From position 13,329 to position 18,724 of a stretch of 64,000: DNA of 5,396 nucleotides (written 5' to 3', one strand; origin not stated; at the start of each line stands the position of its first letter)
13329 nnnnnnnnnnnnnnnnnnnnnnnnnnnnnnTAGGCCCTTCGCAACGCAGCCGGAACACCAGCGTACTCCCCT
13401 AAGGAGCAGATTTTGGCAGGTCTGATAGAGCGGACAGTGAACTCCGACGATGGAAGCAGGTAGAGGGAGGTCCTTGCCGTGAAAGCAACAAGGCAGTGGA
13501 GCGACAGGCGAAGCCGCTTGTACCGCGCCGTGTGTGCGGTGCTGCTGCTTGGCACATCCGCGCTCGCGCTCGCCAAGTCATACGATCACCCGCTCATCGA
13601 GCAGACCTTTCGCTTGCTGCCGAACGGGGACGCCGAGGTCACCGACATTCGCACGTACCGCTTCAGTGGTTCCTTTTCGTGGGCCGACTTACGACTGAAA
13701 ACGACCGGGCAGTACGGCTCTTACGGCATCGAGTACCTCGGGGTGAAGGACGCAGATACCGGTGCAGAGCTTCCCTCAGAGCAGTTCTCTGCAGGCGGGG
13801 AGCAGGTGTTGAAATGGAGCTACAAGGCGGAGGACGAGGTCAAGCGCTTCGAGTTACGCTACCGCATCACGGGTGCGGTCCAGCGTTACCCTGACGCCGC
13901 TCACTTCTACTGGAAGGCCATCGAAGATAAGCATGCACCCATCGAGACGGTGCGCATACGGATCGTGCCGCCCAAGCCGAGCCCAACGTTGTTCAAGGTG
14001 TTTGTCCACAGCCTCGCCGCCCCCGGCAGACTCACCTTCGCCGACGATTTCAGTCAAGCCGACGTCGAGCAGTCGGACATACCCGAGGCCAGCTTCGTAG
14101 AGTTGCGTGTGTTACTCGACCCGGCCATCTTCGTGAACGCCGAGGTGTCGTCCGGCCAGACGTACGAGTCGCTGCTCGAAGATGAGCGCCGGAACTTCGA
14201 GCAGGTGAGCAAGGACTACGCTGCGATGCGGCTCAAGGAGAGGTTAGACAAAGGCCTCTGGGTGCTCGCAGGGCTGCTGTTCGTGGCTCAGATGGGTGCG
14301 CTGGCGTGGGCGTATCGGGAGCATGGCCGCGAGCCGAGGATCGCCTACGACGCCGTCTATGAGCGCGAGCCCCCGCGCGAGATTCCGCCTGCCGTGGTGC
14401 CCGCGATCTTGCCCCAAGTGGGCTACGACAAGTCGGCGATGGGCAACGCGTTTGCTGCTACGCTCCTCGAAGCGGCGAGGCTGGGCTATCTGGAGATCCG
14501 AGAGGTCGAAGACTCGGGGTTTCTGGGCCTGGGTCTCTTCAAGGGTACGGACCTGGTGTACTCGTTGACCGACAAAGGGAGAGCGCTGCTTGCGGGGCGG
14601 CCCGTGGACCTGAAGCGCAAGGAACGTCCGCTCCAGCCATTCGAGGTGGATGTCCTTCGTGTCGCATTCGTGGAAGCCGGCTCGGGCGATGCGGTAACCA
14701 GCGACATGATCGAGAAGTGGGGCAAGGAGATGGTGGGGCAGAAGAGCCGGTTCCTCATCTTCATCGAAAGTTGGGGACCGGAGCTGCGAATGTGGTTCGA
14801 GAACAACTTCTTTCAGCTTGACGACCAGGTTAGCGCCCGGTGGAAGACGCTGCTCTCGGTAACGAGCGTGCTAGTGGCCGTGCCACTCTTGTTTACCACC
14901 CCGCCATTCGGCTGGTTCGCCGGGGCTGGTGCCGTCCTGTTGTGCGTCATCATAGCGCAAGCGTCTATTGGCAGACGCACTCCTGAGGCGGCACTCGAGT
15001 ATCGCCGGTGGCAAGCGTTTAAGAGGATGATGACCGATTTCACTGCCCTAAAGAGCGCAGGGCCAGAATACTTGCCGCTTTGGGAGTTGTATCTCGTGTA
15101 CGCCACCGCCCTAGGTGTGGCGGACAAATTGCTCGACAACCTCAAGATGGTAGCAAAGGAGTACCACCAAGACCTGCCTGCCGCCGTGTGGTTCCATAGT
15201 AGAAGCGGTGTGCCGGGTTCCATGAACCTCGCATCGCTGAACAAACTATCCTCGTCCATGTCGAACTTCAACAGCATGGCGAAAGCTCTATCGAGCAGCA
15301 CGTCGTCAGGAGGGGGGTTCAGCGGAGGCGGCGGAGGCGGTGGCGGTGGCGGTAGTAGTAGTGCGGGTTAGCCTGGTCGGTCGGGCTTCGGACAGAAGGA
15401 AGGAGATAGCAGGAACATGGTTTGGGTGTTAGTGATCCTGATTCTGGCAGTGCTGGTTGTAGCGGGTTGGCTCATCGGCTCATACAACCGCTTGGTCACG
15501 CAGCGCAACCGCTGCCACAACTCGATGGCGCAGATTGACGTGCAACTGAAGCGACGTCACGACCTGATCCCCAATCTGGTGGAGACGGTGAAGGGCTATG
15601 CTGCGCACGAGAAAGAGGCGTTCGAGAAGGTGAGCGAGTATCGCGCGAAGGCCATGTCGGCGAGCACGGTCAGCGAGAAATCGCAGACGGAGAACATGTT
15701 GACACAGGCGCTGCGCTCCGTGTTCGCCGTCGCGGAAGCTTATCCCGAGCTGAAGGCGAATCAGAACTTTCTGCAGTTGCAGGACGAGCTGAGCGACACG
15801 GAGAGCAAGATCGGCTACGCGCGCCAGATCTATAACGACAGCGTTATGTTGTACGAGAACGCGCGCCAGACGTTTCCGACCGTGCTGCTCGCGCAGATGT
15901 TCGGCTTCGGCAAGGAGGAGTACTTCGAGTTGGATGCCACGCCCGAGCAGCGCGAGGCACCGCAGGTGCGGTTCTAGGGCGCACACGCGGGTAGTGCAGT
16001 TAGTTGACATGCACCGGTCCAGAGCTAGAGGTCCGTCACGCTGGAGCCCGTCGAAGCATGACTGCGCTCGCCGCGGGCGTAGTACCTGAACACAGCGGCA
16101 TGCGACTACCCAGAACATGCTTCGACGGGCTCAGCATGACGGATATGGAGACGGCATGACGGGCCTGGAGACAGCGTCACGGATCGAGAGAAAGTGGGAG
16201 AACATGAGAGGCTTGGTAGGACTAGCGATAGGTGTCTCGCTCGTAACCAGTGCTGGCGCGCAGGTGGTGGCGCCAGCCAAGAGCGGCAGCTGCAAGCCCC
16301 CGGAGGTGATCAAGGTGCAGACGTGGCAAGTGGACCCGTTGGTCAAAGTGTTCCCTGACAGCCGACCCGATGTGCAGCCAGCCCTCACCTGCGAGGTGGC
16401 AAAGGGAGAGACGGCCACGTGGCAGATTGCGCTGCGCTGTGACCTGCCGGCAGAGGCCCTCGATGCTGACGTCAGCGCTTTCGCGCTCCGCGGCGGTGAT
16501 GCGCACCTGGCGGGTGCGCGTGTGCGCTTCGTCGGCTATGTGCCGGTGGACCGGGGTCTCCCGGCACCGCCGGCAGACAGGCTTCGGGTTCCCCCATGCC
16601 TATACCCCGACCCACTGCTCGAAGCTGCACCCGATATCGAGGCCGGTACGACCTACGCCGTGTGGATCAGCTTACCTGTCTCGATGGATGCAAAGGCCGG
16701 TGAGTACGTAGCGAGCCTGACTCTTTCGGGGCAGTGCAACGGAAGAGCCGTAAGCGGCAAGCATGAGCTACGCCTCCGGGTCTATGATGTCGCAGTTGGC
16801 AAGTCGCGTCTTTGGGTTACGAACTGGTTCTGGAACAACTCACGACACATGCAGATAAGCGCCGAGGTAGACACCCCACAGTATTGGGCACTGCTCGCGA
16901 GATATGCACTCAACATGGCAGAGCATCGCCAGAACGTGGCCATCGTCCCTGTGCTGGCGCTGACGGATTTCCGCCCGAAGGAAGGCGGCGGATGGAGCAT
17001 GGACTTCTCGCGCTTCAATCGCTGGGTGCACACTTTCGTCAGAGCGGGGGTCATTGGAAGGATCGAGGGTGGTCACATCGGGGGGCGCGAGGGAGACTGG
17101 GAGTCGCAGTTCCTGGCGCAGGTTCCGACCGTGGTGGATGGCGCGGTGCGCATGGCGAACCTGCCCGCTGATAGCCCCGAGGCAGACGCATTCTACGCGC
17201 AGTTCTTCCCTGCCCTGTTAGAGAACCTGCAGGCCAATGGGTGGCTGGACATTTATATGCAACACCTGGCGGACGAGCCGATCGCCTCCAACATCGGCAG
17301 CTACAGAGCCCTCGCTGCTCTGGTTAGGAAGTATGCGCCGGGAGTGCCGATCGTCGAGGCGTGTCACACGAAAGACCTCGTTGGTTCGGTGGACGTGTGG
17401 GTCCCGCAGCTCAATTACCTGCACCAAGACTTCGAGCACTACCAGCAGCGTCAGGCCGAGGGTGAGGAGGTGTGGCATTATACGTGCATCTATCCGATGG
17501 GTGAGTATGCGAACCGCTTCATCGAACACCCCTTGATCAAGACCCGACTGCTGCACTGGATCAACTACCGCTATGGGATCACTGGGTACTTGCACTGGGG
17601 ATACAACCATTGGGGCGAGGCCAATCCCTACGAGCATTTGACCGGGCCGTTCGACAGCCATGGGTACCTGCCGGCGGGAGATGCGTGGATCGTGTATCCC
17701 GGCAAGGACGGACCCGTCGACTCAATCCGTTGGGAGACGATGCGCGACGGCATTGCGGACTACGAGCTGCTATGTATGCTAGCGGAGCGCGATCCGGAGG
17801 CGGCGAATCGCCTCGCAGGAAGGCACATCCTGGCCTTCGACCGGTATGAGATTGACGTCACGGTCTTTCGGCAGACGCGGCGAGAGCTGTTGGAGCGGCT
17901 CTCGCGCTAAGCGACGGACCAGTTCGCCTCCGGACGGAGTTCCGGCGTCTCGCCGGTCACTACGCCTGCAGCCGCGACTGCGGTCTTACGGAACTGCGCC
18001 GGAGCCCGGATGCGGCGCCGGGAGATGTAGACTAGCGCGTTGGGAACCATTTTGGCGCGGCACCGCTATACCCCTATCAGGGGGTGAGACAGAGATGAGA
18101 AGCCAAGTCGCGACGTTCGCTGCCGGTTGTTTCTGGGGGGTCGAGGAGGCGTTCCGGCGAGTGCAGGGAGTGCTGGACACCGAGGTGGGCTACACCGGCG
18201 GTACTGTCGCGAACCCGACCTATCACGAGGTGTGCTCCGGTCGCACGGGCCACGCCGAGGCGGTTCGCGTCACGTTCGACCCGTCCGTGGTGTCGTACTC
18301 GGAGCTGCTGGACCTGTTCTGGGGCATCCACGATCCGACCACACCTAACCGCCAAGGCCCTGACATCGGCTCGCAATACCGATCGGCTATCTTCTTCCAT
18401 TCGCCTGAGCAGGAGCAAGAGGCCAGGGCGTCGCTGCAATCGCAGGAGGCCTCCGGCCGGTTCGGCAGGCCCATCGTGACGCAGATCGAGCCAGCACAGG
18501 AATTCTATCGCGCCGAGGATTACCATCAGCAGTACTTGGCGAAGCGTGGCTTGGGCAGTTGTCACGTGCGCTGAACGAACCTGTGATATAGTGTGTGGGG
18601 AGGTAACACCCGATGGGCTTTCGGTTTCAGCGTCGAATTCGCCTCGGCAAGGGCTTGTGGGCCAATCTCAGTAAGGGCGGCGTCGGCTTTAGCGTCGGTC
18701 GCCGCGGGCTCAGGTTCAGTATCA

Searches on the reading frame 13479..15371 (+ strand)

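Call 53: search_protein_families(library=pfam, proteins=[window:13479-15371:+], max_evalue=0.001)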
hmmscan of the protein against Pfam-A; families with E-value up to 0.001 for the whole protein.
window:13479-15371:+ (630 aa): 2 families
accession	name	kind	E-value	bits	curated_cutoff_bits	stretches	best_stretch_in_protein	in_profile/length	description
PF20990.2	DUF2207_C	-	1.5e-38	133.4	33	1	292-555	2-247/247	Predicted membrane protein (DUF2207) C-terminal domain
PF09972.14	DUF2207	-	2.5e-18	67.3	24.4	1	43-212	8-171/172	Predicted membrane protein (DUF2207) N-terminal domain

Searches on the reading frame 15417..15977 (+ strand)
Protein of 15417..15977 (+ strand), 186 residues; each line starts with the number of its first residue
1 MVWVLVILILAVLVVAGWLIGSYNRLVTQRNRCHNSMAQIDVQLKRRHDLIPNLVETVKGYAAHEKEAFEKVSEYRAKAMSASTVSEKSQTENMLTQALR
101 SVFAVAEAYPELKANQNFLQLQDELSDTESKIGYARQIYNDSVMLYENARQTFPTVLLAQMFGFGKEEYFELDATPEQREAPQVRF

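Call 82: search_protein_families(library=pfam, proteins=[window:15417-15977:+], max_evalue=0.001)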
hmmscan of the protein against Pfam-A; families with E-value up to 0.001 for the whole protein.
window:15417-15977:+ (186 aa): 1 family
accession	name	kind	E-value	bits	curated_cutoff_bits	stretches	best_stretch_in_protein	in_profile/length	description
PF04011.17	LemA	-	2.1e-58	196.8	26.2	1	37-186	2-149/149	LemA family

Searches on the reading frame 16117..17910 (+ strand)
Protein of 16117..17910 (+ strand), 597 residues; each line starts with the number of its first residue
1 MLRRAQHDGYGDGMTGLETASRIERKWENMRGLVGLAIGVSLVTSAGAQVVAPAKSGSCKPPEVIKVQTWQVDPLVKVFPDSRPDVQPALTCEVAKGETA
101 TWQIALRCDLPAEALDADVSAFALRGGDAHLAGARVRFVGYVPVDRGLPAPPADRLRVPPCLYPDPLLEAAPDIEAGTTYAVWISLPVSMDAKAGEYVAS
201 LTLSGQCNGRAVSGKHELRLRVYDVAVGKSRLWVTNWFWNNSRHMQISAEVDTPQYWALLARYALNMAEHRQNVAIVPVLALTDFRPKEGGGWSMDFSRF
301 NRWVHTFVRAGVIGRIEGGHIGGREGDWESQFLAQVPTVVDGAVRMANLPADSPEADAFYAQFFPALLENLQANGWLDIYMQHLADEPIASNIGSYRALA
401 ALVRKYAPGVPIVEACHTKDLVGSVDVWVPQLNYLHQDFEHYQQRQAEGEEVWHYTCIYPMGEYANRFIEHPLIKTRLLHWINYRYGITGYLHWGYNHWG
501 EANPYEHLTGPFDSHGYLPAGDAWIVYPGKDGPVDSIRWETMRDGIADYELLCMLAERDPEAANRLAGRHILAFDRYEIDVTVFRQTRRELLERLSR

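Call 53: search_protein_families(library=pfam, proteins=[window:16117-17910:+], max_evalue=0.001)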
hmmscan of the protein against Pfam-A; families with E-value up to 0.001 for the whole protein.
window:16117-17910:+ (597 aa): 2 families
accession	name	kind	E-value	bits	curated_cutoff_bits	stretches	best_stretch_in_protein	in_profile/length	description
PF13320.12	GH123_cat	-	6.4e-54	183.9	23.1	1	262-554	45-323/324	Glycoside hydrolase 123, catalytic domain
PF22680.2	Glyco_hydro_123_N_2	-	6.9e-05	23.2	27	1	90-203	23-140/142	Glycoside hydrolase 123 N-terminal domain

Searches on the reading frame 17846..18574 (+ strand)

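Call 53: search_protein_families(library=pfam, proteins=[window:17846-18574:+], max_evalue=0.001)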
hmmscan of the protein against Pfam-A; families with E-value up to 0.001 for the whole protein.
window:17846-18574:+ (242 aa): 1 family
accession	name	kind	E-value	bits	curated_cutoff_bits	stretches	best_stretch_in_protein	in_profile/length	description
PF01625.27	PMSR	-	2.3e-67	226.5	23.7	1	89-240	2-153/153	Peptide methionine sulfoxide reductase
